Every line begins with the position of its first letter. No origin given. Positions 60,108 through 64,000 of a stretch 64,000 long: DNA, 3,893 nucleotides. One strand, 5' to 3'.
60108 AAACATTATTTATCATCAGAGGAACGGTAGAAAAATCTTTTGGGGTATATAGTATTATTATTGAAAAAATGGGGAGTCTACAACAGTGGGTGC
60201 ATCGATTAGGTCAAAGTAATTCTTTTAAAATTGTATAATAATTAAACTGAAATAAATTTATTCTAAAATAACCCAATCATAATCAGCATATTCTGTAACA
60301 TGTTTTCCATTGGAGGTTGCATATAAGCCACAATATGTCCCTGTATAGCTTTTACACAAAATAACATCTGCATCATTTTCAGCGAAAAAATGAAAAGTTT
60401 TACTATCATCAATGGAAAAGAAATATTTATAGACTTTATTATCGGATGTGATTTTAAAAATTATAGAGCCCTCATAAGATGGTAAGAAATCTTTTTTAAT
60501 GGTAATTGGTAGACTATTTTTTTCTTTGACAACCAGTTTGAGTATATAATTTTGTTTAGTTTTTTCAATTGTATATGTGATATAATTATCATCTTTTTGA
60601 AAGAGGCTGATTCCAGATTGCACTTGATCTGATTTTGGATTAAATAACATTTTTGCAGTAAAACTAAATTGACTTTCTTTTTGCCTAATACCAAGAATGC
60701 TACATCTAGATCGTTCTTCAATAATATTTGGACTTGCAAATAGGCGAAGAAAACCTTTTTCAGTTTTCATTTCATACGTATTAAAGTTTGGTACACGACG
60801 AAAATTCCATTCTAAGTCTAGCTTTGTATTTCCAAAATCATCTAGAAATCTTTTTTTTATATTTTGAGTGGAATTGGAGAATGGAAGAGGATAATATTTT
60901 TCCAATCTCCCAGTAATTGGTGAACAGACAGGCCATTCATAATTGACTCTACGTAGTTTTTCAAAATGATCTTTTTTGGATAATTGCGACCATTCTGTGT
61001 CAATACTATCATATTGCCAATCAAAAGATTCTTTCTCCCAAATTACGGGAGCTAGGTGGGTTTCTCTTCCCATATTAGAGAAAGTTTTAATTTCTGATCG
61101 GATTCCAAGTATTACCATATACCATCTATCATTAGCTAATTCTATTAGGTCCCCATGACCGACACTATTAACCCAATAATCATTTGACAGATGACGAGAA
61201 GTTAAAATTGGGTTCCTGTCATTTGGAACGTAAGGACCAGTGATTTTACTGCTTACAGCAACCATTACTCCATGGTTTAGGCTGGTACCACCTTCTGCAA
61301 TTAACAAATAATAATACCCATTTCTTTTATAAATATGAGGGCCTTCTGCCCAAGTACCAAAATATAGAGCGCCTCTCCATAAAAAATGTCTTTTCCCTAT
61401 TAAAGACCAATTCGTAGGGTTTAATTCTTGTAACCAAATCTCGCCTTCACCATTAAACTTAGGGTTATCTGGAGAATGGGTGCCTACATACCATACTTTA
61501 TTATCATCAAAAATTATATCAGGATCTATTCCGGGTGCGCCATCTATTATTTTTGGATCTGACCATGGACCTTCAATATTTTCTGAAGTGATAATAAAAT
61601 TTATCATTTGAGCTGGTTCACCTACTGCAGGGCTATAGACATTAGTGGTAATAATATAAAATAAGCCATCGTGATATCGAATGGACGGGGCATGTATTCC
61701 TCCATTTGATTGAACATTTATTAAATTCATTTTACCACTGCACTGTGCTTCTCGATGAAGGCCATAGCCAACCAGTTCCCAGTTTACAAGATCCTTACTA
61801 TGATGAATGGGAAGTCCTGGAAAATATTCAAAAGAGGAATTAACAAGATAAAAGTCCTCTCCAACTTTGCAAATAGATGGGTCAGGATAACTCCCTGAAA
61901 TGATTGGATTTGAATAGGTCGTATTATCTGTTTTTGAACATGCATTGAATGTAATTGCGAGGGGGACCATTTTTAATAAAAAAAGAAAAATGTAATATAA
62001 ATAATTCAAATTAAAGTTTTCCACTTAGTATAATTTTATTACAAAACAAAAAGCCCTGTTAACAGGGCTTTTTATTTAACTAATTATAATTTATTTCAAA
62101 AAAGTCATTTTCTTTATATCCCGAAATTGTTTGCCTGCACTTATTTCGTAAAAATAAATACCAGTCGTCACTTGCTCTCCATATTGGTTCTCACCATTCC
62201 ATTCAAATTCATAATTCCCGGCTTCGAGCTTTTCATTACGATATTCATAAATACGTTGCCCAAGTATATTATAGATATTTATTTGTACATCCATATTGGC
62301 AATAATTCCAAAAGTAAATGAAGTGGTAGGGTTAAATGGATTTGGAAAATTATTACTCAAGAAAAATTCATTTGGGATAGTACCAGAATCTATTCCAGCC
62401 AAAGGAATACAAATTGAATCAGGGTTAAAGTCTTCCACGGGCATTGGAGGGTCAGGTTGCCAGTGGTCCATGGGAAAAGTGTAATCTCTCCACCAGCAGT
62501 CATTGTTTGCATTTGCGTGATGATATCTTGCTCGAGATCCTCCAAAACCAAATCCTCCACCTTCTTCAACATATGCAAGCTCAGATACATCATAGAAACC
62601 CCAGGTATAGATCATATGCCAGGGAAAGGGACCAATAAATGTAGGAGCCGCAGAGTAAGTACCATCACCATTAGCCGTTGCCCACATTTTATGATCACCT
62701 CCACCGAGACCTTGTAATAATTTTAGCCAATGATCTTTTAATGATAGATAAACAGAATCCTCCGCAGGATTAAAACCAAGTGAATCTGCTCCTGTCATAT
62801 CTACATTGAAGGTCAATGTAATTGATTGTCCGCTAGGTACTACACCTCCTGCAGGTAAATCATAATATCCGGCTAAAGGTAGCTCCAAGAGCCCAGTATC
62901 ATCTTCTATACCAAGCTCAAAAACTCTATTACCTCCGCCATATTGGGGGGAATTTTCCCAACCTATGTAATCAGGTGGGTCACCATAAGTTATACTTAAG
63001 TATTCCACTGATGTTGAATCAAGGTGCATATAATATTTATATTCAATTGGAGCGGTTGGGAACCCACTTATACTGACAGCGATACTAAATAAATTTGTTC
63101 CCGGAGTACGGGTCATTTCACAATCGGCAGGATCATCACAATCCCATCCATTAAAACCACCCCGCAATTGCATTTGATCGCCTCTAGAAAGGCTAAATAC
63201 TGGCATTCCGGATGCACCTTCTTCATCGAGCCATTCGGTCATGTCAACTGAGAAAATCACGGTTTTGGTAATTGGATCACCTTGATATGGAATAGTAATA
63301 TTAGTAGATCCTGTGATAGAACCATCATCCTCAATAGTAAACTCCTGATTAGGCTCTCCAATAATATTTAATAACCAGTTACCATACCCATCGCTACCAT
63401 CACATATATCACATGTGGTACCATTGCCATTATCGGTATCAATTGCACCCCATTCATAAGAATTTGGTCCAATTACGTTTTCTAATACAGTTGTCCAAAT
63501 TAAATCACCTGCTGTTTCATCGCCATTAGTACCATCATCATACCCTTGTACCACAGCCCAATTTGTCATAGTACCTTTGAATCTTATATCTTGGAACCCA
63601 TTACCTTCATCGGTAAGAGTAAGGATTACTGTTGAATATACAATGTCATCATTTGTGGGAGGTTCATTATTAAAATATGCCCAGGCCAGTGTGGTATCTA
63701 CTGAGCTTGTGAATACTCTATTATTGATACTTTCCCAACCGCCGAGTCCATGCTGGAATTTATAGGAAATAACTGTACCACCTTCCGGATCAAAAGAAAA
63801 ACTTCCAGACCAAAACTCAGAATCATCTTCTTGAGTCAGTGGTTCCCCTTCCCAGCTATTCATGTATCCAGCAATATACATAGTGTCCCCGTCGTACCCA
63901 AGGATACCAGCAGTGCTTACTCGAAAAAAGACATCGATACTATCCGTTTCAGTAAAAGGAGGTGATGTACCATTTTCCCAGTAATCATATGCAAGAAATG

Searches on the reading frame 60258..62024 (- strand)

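Call 18: search_protein_families(library=pfam, proteins=[window:60258-62024:-])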
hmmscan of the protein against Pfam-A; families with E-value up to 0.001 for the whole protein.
window:60258-62024:- (588 aa): 3 families
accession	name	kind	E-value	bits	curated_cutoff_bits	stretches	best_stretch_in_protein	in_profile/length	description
PF04616.20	Glyco_hydro_43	-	7.9e-79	265.4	32.2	1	37-331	1-284/288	Glycosyl hydrolases family 43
PF17851.8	GH43_C2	-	4.3e-35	121.7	22.7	1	395-585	2-200/203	Beta xylosidase C-terminal Concanavalin A-like domain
PF07081.18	DUF1349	-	0.00097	19.3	32.4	0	441-545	39-140/179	Protein of unknown function (DUF1349)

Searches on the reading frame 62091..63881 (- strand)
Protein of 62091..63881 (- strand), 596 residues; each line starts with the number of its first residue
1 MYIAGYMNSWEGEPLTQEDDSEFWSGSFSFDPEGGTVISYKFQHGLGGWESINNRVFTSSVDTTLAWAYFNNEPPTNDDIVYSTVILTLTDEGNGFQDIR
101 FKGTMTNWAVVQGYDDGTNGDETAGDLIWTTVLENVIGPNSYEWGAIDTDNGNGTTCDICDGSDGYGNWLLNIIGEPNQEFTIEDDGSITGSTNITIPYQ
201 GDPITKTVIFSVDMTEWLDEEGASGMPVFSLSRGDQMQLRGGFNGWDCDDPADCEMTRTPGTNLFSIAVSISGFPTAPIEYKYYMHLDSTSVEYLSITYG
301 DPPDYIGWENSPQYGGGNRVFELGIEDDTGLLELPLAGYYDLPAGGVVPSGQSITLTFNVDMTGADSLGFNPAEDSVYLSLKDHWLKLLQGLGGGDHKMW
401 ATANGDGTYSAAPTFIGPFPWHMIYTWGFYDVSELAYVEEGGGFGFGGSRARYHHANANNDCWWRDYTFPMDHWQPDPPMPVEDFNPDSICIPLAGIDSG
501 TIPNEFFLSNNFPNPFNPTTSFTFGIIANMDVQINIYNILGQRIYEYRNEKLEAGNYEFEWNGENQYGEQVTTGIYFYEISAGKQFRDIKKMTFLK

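Call 18: search_protein_families(library=pfam, proteins=[window:62091-63881:-])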
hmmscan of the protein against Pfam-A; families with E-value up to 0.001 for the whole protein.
window:62091-63881:- (596 aa): 3 families
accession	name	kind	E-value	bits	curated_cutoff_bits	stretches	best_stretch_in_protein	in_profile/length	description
PF13860.13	FlgD_ig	-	1.2e-08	35.2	27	1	528-583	20-76/79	FlgD Ig-like domain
PF13585.12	CHU_C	-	2.4e-07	31.2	27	1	530-584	27-74/86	CHU_C Type IX secretion signal domain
PF18962.6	Por_Secre_tail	-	3.5e-05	24.5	27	1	512-586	2-68/75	Secretion system C-terminal sorting domain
